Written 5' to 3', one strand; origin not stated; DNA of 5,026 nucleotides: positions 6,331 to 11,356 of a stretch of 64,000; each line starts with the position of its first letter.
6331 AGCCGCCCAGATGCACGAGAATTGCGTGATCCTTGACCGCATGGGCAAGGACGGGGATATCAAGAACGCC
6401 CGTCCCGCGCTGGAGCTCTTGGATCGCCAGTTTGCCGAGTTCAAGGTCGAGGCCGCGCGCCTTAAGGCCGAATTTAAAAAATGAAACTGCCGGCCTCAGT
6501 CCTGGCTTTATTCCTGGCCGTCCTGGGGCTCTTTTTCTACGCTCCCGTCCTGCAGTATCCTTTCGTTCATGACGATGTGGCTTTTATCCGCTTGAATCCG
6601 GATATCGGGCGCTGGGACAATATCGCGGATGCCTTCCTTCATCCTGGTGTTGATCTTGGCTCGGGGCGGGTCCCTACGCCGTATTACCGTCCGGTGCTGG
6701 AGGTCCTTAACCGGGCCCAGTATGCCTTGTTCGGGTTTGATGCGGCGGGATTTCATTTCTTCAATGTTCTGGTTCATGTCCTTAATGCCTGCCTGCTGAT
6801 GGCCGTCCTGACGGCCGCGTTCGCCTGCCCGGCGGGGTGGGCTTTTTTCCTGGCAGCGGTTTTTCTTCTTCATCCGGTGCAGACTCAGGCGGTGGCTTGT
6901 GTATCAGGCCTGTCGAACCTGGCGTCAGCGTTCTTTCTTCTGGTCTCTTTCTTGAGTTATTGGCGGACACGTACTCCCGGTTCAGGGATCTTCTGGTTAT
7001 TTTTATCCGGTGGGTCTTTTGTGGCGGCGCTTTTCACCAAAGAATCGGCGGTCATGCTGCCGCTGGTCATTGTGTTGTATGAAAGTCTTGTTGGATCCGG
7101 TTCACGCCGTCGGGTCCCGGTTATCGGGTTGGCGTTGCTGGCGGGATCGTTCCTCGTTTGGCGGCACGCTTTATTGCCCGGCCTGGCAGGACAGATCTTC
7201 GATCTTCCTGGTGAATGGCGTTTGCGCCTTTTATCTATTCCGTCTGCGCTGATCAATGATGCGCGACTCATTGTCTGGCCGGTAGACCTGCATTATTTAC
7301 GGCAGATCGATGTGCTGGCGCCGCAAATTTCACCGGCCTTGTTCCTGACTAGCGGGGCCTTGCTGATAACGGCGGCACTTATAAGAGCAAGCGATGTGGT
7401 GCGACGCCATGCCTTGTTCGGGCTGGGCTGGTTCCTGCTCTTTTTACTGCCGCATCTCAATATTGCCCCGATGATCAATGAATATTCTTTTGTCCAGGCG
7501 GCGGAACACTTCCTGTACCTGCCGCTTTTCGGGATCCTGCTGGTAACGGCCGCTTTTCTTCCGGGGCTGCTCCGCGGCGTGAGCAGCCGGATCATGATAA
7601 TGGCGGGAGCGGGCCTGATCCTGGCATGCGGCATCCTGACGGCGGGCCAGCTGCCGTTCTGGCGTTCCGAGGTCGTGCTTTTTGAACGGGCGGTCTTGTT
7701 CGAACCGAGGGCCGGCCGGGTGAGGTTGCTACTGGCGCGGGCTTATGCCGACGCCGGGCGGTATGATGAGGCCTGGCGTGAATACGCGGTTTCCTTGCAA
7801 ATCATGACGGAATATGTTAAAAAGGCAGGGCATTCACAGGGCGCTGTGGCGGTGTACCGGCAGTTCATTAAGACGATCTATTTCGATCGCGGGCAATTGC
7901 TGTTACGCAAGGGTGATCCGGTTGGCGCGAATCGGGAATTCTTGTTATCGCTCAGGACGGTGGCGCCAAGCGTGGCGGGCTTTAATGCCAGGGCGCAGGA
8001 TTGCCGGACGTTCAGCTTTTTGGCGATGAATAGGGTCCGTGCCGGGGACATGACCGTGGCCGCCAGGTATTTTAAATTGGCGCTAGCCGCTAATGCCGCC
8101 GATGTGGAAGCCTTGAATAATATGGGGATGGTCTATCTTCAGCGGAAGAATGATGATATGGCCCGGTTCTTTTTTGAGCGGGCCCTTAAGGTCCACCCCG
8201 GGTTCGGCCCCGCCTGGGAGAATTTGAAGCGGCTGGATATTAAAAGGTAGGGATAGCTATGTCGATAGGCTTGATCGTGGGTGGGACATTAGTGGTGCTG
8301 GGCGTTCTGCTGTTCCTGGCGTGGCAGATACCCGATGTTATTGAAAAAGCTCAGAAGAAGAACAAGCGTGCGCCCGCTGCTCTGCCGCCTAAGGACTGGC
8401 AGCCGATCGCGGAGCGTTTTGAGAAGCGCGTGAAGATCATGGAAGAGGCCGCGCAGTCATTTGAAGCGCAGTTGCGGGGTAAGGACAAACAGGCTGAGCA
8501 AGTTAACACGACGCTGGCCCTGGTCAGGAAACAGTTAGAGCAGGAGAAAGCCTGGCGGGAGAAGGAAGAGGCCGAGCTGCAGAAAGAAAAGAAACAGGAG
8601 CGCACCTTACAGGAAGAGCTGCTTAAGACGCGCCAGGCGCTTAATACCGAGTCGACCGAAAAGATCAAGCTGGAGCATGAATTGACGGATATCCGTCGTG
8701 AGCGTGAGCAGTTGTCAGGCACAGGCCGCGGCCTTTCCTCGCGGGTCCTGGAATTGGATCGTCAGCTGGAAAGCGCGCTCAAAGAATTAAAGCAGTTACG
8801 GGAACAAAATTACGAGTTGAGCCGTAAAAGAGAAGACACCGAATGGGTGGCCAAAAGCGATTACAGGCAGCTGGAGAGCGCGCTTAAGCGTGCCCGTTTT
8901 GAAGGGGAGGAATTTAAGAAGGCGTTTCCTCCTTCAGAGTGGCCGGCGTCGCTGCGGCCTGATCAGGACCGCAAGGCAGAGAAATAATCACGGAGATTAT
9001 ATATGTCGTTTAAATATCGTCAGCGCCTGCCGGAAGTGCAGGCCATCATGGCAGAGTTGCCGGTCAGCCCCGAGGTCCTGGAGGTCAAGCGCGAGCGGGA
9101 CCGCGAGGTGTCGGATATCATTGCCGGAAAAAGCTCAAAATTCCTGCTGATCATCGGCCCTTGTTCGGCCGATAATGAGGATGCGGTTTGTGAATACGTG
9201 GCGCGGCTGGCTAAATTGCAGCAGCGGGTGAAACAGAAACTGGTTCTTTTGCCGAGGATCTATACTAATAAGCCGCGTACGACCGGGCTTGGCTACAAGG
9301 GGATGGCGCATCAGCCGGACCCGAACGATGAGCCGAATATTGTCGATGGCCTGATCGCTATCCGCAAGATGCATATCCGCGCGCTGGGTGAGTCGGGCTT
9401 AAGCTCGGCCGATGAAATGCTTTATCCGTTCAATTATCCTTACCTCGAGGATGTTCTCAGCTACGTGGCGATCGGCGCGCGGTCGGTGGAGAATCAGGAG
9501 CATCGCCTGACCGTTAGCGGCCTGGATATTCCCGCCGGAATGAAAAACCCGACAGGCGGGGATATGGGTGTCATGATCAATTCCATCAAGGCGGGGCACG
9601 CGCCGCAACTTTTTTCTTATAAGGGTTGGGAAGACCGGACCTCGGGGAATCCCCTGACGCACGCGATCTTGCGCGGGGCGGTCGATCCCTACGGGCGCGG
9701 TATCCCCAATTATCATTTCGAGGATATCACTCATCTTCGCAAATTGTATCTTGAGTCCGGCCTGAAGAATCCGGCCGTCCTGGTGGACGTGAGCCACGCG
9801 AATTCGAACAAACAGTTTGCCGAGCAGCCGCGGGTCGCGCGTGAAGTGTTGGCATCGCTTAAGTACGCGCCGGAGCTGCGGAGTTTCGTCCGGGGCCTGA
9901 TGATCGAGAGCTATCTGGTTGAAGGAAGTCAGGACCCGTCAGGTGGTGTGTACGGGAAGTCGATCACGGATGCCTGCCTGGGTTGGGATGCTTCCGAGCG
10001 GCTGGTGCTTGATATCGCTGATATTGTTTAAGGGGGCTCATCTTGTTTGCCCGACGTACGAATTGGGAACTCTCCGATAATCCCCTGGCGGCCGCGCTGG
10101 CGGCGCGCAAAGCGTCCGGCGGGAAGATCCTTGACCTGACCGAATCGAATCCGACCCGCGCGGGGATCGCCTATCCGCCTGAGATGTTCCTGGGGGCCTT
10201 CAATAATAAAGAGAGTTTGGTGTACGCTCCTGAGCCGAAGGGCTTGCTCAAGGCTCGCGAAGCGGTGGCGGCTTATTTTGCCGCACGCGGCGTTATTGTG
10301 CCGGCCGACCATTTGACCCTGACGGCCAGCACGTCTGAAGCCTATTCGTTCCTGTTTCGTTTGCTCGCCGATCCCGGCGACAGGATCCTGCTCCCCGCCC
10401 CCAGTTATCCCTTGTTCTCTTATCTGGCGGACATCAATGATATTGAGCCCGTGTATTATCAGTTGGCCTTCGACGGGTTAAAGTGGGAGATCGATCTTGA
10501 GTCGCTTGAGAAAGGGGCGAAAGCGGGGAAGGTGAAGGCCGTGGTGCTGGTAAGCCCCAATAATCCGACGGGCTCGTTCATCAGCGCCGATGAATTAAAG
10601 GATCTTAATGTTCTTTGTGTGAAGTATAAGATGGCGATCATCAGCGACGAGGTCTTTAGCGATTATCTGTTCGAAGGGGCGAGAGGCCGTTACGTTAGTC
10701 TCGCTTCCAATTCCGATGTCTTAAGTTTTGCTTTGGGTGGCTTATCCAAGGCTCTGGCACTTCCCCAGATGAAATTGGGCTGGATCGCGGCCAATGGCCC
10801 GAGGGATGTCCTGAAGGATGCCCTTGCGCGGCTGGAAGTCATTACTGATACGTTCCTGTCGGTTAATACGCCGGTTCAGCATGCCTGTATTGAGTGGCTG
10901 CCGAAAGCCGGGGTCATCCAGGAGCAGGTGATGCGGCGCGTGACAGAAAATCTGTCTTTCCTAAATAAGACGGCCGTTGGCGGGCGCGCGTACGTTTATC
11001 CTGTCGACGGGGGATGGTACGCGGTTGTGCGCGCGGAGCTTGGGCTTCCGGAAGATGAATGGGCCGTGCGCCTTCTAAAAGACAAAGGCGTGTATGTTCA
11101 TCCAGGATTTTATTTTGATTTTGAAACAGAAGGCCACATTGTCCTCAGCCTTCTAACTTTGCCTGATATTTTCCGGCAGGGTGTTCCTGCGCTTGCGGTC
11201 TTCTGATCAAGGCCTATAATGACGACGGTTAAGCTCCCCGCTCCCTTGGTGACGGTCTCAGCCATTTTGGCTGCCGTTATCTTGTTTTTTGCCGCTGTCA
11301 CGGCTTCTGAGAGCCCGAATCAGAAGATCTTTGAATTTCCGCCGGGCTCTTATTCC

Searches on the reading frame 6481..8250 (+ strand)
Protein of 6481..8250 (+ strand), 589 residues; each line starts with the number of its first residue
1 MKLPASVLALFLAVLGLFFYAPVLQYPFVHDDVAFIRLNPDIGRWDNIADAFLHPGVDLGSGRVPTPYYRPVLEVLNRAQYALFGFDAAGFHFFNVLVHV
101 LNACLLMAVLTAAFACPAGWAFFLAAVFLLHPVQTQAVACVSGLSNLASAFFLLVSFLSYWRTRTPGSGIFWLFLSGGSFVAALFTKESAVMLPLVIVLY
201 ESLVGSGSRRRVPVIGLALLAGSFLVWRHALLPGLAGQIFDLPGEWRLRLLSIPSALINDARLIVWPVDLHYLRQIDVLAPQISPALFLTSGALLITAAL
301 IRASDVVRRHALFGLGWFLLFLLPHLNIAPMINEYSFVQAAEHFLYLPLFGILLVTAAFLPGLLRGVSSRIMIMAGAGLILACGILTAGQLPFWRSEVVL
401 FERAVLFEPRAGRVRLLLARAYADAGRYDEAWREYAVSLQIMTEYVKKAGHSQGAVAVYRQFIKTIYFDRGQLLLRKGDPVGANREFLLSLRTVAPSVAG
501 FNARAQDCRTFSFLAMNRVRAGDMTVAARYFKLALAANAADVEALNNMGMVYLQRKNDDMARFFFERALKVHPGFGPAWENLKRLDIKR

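Call 55: search_protein_families(library=pfam, proteins=[window:6481-8250:+], max_evalue=0.00001)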
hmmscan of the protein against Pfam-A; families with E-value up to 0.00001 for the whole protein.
window:6481-8250:+ (589 aa): 9 families
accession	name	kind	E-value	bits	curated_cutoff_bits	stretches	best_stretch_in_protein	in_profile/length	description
PF07719.23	TPR_2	-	8.3e-12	44.7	27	0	543-574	2-33/34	Tetratricopeptide repeat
PF14559.12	TPR_19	-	5.2e-11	43.2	25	0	520-583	3-65/68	Tetratricopeptide repeat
PF13431.12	TPR_17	-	2.8e-09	37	24.4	0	531-562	2-33/34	Tetratricopeptide repeat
PF00515.34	TPR_1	-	7.1e-09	35.6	27.8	1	543-575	2-34/34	Tetratricopeptide repeat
PF13428.12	TPR_14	-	1.5e-07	31.8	23.5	0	543-582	2-41/44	Tetratricopeptide repeat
PF13181.12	TPR_8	-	2.4e-07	30.8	25.7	0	543-571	2-30/34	Tetratricopeptide repeat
PF13432.12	TPR_16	-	4.2e-07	30.7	32.7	0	514-570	3-59/65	Tetratricopeptide repeat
PF13424.12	TPR_12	-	7.7e-07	29.7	30.1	0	509-571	4-74/77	Tetratricopeptide repeat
PF13176.12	TPR_7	-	7.7e-06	26.1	27.9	0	417-431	4-18/36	Tetratricopeptide repeat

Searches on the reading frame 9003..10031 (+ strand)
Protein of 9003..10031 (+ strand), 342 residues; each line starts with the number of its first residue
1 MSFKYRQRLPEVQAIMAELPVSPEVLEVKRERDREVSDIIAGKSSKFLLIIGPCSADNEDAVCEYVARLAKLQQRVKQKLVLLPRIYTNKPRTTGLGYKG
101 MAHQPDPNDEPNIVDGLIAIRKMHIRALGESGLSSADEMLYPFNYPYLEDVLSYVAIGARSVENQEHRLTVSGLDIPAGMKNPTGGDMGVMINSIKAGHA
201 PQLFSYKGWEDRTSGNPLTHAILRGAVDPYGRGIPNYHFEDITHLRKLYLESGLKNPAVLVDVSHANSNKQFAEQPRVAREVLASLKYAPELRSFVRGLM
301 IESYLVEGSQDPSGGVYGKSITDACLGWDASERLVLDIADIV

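Call 55: search_protein_families(library=pfam, proteins=[window:9003-10031:+], max_evalue=0.00001)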
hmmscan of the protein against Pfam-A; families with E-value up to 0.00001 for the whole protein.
window:9003-10031:+ (342 aa): 1 family
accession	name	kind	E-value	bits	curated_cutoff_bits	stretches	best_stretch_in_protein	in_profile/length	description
PF00793.26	DAHP_synth_1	-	2.3e-49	168.2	25.5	1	34-334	8-268/270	DAHP synthetase I family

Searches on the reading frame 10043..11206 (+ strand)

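Call 56: search_protein_families(library=pfam, proteins=[window:10043-11206:+], max_evalue=0.00001)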
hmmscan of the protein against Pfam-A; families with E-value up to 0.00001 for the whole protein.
window:10043-11206:+ (387 aa): 1 family
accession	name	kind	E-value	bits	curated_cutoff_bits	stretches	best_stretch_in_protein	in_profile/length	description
PF00155.27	Aminotran_1_2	-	3.2e-36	125.7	19.7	1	59-366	35-344/361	Aminotransferase class I and II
